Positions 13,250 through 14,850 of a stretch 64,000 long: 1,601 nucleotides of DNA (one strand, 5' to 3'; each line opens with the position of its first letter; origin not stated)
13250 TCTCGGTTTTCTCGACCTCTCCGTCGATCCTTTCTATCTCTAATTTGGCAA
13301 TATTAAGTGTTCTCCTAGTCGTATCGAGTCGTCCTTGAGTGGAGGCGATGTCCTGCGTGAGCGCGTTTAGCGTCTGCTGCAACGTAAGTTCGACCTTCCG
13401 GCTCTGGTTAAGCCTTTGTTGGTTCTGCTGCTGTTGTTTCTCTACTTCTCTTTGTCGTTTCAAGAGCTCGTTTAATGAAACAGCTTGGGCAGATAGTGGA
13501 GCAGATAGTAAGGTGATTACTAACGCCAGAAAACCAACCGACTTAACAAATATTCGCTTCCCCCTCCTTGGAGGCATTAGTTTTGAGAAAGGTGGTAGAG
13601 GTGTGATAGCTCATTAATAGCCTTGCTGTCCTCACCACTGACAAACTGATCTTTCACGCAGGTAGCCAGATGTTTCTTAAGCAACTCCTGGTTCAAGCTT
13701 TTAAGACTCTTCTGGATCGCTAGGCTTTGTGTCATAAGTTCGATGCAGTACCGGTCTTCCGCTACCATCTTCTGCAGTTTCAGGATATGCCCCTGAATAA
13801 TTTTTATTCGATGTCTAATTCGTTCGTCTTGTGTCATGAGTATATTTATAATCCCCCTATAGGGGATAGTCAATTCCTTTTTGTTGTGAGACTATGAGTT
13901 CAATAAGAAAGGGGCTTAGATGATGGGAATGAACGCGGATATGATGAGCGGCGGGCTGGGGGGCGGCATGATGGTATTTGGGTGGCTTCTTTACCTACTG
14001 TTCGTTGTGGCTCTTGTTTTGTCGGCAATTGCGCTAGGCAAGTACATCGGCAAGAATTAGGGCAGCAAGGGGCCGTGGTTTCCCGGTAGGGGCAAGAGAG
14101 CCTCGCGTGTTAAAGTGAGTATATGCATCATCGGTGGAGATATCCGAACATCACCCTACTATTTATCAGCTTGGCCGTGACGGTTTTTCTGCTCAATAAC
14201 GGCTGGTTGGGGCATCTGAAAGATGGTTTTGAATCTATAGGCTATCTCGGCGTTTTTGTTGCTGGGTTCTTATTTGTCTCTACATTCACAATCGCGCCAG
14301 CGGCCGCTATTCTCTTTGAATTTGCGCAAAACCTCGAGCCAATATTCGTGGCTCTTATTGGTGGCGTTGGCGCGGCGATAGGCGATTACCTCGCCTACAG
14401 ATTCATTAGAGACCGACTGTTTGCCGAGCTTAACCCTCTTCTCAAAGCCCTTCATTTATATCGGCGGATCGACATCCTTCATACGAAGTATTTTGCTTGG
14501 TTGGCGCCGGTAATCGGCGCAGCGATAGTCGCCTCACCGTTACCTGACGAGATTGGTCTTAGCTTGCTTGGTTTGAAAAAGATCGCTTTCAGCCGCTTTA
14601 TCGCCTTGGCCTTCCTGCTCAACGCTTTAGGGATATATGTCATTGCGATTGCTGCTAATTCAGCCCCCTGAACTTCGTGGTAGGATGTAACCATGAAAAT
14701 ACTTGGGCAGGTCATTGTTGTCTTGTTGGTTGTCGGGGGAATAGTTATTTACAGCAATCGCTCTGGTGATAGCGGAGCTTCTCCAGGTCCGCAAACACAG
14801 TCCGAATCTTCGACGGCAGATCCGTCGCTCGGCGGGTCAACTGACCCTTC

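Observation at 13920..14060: Unannotated 46-aa Met/Gly-rich membrane peptide divergent from csoR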

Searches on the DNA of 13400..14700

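Call 17: search_rna_families(source=window, start=13400, end=14700, threshold=evalue, max_evalue=1)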
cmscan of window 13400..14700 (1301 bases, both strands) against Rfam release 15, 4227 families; matches with E-value up to 1: 0.
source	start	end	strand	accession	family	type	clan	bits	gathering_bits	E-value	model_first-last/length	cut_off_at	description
